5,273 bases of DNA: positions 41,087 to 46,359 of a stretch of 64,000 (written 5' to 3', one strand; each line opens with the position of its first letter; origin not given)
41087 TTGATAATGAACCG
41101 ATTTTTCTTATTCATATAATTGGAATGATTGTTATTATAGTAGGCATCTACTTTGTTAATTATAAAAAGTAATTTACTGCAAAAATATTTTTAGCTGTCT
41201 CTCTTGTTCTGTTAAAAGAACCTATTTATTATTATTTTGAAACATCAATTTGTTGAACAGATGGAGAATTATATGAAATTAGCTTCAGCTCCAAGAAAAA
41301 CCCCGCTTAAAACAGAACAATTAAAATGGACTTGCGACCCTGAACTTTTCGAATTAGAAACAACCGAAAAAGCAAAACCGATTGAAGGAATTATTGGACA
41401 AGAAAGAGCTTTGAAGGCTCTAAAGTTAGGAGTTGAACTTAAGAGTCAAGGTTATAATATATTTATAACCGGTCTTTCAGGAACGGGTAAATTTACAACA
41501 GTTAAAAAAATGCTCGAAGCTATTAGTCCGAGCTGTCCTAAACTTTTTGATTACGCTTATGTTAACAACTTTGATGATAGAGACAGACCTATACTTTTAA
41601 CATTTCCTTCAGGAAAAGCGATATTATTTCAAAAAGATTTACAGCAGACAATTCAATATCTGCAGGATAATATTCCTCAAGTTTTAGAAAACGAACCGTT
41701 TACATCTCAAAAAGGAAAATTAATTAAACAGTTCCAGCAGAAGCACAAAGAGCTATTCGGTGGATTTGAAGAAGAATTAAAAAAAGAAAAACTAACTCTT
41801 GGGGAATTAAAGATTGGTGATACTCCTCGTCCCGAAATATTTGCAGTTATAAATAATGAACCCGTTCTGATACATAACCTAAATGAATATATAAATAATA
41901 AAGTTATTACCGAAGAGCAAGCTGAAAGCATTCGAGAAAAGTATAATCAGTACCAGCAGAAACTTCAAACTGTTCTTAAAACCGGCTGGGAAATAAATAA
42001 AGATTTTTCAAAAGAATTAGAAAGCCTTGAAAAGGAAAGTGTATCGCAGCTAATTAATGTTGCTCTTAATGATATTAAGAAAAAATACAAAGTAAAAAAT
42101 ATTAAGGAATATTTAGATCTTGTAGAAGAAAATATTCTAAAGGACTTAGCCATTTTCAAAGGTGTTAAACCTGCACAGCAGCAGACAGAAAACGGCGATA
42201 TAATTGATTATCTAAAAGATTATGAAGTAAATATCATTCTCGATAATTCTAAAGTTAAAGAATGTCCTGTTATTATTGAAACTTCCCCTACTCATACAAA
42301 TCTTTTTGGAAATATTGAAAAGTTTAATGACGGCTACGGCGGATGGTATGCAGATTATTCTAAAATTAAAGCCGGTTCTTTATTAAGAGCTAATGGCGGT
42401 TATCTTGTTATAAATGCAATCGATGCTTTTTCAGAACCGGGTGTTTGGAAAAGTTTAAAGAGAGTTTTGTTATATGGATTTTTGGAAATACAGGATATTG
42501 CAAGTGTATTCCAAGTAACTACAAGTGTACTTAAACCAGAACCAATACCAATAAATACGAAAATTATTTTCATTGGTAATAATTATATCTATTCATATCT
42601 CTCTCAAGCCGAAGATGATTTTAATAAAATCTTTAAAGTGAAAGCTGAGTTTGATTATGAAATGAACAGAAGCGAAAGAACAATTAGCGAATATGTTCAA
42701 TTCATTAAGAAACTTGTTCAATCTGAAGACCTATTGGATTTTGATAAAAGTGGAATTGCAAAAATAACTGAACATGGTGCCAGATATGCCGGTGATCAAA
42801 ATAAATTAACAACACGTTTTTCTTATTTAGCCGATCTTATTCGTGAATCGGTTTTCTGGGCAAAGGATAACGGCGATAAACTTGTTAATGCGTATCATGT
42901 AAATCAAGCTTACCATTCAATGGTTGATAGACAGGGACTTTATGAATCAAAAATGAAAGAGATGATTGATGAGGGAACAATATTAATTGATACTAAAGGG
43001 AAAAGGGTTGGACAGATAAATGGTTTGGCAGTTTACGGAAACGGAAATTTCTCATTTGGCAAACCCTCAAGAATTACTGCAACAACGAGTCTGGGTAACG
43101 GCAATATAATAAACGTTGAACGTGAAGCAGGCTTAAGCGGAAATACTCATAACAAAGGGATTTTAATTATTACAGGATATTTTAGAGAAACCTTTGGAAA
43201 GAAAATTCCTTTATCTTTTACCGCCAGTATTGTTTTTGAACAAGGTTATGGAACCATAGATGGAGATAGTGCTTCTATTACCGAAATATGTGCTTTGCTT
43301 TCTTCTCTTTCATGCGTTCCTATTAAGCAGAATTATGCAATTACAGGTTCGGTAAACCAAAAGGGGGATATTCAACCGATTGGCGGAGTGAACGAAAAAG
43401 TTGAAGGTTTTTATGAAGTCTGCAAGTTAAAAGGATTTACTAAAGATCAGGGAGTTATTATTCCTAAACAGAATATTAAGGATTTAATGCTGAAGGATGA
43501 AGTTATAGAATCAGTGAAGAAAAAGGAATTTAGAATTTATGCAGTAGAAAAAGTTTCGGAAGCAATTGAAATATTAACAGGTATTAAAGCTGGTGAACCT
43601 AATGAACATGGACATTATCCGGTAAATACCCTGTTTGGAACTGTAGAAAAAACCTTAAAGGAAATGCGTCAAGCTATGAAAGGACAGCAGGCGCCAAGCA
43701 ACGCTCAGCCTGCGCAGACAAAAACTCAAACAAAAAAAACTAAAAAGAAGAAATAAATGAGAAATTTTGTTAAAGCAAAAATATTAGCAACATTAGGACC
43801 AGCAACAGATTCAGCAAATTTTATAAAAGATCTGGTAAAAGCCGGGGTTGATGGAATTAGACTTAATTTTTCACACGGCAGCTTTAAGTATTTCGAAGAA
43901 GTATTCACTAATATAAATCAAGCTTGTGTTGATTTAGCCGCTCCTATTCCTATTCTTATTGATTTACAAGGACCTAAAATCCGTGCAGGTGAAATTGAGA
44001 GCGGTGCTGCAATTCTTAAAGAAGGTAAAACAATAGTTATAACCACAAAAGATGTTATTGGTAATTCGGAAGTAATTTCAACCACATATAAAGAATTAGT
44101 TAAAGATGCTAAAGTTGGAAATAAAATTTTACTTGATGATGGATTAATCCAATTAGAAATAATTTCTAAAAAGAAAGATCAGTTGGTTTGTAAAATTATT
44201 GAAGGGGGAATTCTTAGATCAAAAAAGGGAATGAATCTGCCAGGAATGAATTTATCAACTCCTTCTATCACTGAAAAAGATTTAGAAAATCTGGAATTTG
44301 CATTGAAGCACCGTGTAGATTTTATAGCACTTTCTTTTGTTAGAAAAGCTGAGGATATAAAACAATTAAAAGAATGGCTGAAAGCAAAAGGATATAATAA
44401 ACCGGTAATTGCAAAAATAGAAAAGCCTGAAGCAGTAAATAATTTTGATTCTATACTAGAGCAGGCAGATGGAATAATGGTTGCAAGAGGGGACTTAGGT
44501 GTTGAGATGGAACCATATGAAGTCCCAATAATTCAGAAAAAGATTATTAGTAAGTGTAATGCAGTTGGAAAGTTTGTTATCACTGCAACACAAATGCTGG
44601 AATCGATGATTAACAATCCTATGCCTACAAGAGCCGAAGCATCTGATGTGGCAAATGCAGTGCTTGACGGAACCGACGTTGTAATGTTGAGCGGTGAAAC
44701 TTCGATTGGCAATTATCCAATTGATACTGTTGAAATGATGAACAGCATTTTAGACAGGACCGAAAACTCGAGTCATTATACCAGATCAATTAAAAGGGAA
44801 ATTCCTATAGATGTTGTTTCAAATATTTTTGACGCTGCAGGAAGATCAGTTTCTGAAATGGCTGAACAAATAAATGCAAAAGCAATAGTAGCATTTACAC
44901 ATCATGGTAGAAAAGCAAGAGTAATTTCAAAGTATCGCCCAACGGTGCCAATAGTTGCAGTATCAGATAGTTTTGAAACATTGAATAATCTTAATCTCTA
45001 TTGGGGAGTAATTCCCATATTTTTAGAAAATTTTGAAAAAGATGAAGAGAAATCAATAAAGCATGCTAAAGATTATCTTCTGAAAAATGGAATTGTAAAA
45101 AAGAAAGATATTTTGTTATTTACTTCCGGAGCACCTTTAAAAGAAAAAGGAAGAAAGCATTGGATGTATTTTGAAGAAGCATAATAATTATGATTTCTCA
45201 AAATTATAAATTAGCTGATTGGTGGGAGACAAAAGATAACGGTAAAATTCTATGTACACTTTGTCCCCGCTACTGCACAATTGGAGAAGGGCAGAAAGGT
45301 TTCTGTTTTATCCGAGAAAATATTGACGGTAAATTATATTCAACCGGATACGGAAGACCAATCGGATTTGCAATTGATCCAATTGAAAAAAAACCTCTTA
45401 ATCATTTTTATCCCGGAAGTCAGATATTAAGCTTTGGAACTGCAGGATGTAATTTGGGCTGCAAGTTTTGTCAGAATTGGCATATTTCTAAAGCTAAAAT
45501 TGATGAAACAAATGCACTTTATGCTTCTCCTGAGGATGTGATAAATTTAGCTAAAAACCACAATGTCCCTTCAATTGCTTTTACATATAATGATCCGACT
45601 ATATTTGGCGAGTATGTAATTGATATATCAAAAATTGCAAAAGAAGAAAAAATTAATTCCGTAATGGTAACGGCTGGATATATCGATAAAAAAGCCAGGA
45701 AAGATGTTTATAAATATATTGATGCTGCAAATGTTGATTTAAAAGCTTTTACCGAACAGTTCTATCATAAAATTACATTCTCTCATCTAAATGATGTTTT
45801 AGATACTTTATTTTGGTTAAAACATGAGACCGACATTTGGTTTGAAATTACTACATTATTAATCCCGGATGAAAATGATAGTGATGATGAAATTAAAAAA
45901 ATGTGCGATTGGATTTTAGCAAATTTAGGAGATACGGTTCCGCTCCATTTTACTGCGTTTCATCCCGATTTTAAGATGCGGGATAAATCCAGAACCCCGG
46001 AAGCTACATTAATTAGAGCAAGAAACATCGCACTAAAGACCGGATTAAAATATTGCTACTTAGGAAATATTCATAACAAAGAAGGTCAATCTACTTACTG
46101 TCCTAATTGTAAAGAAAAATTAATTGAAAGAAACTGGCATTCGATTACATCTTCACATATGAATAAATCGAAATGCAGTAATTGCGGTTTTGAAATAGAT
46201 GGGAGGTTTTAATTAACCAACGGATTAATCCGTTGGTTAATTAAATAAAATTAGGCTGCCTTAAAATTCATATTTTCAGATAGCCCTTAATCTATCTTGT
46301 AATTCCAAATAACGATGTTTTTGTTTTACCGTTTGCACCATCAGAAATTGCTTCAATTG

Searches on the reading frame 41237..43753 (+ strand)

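Call 114: search_protein_families(library=padloc, proteins=[window:41237-43753:+], max_evalue=0.00001)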
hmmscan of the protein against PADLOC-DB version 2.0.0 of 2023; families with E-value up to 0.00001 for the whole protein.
window:41237-43753:+ (839 aa): 0 families

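Call 115: search_protein_families(library=pfam, proteins=[window:41237-43753:+], max_evalue=0.00001)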
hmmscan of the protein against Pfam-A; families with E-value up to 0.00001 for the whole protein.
window:41237-43753:+ (839 aa): 4 families
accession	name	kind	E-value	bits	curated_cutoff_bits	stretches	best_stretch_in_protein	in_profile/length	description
PF13654.12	AAA_32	-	1e-43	148.9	21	1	342-473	2-133/133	LonB-like, AAA domain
PF20436.4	LonB_AAA-LID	-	6.6e-21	74.6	22.4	1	501-563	1-63/65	Archaeal LonB, AAA+ ATPase LID domain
PF05362.19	Lon_C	-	3.7e-12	46.7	21.1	1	670-779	103-201/205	Lon protease (S16) C-terminal proteolytic domain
PF20437.3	LonC_helical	-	7.6e-12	45.5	24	1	105-137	1-33/34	Lon-like LonC helical domain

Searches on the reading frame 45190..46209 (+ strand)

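Call 114: search_protein_families(library=padloc, proteins=[window:45190-46209:+], max_evalue=0.00001)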
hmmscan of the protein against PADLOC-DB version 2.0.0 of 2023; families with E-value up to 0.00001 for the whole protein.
window:45190-46209:+ (340 aa): 1 family
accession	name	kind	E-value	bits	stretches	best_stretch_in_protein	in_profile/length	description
PDLC02904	pVip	-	8.7e-06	23.4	0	85-199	11-122/262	Viperins associated with kinases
